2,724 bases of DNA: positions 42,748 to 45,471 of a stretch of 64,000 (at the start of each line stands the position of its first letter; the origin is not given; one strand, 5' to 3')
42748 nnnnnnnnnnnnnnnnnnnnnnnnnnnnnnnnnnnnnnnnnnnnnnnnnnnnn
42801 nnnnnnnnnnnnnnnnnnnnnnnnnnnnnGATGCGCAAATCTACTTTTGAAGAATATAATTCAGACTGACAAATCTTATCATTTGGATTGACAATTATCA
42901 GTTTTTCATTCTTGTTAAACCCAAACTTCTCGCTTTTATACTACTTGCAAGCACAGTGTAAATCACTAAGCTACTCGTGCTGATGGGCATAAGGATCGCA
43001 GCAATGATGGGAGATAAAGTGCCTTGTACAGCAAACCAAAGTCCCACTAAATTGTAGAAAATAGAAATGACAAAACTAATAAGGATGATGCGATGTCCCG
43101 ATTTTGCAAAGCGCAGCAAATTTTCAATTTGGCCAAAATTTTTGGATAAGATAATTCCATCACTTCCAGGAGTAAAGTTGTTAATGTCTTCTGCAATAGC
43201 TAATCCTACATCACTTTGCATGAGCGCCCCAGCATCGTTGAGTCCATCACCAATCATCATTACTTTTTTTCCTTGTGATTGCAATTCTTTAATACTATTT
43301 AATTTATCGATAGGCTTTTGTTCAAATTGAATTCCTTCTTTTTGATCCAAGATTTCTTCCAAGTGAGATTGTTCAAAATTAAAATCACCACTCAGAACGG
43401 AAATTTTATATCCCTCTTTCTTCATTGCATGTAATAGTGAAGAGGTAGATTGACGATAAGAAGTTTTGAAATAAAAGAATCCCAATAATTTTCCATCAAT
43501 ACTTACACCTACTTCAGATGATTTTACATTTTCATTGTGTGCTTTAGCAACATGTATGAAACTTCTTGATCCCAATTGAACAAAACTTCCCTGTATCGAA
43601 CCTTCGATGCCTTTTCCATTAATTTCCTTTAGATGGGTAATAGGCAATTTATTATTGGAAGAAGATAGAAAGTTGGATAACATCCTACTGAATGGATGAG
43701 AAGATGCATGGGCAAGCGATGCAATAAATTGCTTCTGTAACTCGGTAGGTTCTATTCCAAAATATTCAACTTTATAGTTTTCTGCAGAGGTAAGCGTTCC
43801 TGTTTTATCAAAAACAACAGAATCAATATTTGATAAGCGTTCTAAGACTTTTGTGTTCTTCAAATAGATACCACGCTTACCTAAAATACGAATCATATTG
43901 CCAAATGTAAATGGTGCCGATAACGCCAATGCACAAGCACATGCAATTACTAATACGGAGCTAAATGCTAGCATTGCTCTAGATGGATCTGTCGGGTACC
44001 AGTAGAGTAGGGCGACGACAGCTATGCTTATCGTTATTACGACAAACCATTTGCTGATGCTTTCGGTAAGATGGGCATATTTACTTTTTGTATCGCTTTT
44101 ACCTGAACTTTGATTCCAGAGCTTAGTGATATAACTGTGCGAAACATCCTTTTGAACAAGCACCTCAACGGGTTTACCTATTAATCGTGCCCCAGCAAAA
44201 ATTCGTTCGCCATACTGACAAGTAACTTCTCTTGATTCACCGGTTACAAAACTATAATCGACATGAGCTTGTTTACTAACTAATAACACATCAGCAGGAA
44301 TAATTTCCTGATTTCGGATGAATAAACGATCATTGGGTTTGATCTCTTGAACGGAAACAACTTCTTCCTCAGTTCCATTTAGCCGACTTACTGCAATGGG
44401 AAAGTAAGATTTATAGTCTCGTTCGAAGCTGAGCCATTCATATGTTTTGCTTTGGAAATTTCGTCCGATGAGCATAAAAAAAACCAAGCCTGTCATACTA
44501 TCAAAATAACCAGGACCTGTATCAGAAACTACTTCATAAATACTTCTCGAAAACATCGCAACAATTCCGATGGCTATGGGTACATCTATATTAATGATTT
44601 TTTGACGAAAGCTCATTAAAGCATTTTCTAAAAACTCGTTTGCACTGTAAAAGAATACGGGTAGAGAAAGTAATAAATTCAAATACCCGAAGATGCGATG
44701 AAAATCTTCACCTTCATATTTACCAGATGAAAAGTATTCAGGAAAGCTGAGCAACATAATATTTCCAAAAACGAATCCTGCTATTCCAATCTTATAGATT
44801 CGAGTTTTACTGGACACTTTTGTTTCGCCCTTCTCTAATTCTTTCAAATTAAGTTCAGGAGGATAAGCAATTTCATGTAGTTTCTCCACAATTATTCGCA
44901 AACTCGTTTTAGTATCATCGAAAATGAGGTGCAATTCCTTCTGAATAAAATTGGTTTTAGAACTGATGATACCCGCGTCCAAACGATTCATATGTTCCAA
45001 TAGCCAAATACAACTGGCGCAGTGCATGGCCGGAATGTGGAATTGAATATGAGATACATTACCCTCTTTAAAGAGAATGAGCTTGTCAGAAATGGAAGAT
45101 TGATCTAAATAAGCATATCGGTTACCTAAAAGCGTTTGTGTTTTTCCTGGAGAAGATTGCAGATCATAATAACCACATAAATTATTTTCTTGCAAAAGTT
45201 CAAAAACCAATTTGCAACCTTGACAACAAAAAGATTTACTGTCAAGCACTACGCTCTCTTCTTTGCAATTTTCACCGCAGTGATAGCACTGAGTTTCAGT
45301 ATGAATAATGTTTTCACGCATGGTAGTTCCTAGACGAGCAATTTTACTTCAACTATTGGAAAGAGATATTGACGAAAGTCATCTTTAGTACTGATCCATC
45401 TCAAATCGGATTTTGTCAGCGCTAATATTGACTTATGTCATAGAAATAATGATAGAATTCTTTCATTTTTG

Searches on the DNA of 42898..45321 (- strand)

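Call 66: search_rna_families(sources=[L005, L007], threshold=gathering)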
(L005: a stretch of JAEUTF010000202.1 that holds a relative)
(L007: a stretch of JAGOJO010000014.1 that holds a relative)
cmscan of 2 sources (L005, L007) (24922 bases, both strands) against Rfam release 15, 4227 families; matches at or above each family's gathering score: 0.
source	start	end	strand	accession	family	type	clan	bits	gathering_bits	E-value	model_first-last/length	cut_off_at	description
